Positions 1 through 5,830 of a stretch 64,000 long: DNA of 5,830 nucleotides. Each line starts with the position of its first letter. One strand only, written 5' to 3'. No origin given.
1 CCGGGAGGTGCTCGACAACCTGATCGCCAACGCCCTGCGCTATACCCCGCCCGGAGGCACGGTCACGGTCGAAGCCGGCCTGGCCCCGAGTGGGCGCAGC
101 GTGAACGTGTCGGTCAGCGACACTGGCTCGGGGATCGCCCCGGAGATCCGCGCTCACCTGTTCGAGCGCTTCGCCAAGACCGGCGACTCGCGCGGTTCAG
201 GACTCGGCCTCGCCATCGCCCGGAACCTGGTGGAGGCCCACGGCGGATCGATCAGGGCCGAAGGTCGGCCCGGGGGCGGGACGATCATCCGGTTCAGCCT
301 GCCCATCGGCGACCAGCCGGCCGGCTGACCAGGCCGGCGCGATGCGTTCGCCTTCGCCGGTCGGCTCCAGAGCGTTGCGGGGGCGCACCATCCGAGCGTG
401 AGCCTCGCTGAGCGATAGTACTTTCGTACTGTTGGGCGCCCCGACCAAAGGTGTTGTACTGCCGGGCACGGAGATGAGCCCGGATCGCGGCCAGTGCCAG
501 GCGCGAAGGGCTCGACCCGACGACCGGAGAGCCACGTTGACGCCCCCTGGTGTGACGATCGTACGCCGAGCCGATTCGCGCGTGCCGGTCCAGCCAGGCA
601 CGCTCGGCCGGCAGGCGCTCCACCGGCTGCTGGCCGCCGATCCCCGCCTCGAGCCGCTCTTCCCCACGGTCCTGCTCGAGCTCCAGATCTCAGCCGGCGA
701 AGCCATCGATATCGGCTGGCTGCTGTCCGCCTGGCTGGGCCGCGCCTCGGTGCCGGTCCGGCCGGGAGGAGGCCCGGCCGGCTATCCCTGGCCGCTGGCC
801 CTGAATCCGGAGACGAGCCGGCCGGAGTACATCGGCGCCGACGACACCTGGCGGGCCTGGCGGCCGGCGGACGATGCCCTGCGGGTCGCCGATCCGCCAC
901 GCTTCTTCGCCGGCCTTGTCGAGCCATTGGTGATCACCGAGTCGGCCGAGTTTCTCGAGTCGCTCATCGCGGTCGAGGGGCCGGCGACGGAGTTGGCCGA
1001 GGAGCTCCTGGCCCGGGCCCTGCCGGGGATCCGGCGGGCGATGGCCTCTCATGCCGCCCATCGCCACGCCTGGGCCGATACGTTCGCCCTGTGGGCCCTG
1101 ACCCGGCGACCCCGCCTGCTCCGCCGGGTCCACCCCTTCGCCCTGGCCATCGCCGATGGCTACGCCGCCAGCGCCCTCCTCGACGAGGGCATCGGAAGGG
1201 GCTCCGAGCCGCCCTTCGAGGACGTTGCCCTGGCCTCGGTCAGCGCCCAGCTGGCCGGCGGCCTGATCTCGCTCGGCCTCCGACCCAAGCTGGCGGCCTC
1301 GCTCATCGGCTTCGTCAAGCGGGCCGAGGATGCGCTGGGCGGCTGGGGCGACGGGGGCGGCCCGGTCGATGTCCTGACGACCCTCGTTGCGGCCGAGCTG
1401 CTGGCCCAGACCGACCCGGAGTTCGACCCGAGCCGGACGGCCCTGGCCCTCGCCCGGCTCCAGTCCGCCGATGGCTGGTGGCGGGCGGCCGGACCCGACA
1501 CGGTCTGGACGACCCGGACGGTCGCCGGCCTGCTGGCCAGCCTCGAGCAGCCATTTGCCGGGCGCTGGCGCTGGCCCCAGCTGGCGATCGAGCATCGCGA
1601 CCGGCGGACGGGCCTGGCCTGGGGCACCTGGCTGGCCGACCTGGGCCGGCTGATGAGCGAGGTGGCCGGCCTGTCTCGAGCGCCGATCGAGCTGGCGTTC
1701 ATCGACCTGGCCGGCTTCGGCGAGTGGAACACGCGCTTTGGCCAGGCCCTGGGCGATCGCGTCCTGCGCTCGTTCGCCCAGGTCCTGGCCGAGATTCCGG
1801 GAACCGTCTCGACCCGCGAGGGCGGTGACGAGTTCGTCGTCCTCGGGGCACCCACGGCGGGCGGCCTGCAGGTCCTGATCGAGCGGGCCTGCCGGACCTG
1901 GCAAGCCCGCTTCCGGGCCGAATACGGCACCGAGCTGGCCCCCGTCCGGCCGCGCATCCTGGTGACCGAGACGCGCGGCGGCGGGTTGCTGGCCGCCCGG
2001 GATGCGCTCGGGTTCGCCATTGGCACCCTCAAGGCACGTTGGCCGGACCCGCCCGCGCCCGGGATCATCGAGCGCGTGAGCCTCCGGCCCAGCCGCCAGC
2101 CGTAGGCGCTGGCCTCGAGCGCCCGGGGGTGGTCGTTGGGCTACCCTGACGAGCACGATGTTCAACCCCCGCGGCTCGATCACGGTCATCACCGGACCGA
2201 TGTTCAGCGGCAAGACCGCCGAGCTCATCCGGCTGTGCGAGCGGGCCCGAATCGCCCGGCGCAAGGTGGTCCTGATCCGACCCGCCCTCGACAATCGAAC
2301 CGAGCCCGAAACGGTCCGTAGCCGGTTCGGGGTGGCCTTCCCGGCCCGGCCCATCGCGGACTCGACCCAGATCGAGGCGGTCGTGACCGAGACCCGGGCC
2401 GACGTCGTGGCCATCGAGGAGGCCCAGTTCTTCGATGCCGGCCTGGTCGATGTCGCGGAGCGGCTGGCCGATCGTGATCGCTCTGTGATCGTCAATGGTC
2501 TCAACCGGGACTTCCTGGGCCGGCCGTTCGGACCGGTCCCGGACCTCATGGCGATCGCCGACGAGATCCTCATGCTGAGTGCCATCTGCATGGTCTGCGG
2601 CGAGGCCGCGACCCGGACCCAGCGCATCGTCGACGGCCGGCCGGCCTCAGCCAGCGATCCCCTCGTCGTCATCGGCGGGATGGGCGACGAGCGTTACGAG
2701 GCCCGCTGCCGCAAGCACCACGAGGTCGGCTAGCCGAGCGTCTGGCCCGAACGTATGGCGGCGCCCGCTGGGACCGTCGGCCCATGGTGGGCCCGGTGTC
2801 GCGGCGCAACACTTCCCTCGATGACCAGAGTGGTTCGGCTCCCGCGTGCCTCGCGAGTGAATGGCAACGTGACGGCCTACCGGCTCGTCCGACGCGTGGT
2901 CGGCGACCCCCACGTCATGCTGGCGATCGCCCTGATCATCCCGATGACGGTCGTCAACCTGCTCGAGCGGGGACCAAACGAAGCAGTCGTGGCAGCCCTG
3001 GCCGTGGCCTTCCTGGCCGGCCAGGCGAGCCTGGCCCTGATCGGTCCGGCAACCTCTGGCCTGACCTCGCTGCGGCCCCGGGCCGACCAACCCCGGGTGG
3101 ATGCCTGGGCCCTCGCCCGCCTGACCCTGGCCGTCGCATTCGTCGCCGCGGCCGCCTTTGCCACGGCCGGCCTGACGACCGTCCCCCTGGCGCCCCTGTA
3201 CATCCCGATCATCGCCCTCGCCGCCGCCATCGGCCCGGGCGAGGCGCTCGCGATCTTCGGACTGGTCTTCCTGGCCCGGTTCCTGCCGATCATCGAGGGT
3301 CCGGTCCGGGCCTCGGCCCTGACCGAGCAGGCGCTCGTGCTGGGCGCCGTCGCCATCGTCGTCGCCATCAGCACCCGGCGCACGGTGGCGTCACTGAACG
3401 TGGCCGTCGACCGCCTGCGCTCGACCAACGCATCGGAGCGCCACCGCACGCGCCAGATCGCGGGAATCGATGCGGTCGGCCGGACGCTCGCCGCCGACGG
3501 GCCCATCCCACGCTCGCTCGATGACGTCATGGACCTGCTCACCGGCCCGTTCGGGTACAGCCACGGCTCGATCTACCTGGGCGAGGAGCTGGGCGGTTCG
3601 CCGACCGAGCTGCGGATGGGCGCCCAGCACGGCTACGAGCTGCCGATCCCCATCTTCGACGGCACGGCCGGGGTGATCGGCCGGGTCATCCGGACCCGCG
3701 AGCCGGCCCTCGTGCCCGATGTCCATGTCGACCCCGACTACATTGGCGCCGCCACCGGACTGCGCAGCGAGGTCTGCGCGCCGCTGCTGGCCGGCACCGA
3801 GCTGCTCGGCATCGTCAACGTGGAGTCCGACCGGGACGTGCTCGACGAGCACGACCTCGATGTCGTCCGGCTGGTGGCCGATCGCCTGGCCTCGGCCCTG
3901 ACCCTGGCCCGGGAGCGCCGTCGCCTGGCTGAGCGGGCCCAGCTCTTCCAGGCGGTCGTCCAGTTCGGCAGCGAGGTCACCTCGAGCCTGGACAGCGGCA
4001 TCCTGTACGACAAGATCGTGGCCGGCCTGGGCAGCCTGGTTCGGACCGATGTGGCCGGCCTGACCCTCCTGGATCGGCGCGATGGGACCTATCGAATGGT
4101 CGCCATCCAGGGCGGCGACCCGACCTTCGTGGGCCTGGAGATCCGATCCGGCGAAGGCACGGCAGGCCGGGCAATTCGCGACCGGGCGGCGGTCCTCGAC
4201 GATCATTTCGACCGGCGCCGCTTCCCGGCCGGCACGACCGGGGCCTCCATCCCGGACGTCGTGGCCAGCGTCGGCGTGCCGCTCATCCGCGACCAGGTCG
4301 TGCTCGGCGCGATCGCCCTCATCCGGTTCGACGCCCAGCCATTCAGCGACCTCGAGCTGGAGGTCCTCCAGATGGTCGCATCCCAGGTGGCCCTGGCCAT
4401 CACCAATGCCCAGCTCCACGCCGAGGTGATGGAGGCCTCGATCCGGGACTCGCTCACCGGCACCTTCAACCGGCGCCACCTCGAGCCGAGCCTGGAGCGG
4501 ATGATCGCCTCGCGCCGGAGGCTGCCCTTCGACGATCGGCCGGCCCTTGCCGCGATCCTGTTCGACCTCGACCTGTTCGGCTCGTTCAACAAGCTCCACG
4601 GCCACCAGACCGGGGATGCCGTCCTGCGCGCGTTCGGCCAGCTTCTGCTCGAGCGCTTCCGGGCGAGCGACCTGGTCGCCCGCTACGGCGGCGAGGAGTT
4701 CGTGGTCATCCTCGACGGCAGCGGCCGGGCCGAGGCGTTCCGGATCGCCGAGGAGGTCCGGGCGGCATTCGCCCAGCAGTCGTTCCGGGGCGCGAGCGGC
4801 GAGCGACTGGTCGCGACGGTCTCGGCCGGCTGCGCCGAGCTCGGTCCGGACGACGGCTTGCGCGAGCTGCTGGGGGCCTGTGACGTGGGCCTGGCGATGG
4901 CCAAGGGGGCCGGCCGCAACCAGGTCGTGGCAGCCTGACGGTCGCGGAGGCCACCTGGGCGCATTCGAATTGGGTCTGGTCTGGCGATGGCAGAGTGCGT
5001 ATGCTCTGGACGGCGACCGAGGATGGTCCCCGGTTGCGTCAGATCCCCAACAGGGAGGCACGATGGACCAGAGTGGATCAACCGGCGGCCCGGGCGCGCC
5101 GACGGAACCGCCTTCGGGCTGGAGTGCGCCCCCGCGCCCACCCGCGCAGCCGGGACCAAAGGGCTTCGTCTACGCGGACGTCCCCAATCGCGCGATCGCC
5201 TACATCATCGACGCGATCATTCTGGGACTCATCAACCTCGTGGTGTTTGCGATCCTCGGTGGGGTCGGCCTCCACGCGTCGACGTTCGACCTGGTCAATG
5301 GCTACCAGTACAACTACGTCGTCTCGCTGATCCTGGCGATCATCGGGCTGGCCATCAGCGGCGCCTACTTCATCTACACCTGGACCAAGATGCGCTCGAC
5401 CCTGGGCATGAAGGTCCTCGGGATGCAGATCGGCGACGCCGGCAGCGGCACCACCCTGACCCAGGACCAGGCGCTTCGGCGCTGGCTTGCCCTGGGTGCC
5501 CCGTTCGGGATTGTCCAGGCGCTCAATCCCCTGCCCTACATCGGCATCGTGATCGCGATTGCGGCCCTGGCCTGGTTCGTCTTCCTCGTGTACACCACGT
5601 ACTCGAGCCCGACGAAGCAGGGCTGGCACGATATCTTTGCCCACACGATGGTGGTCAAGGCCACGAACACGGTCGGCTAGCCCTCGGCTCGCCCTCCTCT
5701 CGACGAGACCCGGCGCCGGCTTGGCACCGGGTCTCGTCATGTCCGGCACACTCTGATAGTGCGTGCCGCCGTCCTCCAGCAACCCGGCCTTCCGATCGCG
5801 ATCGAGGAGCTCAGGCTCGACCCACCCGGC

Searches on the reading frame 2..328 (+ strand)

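Call 16: search_protein_families(library=pfam, max_evalue=0.001, proteins=[window:2-328:+])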
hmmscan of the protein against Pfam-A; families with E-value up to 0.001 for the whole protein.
window:2-328:+ (108 aa): 2 families
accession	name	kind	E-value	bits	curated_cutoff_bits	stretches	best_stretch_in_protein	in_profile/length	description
PF02518.31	HATPase_c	-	1.3e-27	96.8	26.4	1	1-102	7-109/111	Histidine kinase-, DNA gyrase B-, and HSP90-like ATPase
PF13581.12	HATPase_c_2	-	2.9e-07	31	27.4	1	2-98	38-125/127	Histidine kinase-like ATPase domain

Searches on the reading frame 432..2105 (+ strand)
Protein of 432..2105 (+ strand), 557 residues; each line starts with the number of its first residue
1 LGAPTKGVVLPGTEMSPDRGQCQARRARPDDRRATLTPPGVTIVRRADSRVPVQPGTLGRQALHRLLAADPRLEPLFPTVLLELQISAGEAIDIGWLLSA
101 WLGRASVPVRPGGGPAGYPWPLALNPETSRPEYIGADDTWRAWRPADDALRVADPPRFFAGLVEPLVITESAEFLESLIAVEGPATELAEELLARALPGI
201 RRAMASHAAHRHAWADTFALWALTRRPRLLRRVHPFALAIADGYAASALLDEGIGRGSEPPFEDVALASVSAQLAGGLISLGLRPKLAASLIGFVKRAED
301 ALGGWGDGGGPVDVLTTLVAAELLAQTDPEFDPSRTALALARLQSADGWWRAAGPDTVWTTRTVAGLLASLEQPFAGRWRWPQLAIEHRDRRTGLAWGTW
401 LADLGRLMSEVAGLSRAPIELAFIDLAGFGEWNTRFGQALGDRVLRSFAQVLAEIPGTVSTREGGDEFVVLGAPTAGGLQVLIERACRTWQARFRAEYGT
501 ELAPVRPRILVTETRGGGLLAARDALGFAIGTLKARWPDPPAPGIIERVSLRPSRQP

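Call 16: search_protein_families(library=pfam, max_evalue=0.001, proteins=[window:432-2105:+])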
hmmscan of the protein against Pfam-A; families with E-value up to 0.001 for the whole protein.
window:432-2105:+ (557 aa): 1 family
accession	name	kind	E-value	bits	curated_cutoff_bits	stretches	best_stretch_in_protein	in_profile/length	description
PF00990.26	GGDEF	-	5.6e-08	33.2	23.8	1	405-490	20-107/161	Diguanylate cyclase, GGDEF domain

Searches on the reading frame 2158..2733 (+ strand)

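Call 16: search_protein_families(library=pfam, max_evalue=0.001, proteins=[window:2158-2733:+])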
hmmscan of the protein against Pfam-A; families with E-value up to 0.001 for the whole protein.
window:2158-2733:+ (191 aa): 2 families
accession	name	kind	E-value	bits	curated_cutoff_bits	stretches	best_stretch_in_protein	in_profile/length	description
PF00265.24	TK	-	1.9e-46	158.6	20.6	1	6-188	1-176/176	Thymidine kinase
PF25199.1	nSTAND_NTPase5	-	0.0008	19.7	34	0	5-111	40-127/145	Novel STAND NTPase 5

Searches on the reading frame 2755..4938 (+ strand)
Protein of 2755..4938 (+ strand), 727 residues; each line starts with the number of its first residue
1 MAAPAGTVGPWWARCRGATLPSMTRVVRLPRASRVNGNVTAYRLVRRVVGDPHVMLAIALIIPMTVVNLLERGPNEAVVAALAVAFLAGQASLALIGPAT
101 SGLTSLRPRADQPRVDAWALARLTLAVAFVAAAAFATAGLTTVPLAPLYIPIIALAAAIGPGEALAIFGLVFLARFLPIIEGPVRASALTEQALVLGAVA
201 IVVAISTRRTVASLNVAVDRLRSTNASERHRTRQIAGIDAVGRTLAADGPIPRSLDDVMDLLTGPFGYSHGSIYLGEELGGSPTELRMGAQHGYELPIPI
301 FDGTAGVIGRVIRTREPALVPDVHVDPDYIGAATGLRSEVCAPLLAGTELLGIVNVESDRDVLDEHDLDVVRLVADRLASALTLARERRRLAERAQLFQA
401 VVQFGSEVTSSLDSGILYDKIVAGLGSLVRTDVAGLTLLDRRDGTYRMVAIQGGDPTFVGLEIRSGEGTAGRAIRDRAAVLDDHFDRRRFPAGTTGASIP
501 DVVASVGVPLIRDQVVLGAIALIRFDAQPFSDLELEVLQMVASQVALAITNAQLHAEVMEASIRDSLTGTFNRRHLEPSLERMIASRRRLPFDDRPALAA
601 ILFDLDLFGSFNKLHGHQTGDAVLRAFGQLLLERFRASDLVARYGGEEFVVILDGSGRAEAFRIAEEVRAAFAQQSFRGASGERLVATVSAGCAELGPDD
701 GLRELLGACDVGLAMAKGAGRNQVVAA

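Call 16: search_protein_families(library=pfam, max_evalue=0.001, proteins=[window:2755-4938:+])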
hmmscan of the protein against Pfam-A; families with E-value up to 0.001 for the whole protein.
window:2755-4938:+ (727 aa): 4 families
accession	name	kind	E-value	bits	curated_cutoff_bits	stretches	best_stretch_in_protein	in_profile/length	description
PF01590.32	GAF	-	4.4e-31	108.6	22.4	2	255-382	6-133/133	GAF domain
PF00990.26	GGDEF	-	1.8e-28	99.8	23.8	1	563-723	2-161/161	Diguanylate cyclase, GGDEF domain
PF13185.12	GAF_2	-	3.2e-27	95.8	28.6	2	417-549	7-135/136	GAF domain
PF13492.12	GAF_3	-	1.2e-11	45.6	27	1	418-551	6-129/129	GAF domain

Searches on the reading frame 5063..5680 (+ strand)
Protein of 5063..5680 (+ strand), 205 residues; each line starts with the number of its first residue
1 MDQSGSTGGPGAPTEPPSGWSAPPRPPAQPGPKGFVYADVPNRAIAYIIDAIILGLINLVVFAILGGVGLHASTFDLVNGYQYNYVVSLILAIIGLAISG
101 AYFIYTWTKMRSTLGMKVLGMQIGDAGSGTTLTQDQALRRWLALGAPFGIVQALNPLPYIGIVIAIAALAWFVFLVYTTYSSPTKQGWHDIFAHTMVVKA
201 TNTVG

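Call 16: search_protein_families(library=pfam, max_evalue=0.001, proteins=[window:5063-5680:+])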
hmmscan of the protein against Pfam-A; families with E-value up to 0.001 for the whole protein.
window:5063-5680:+ (205 aa): 1 family
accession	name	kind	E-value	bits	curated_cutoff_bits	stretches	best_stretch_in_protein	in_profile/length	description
PF06271.18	RDD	-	7.1e-19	68.9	24.1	1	37-193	1-136/137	RDD family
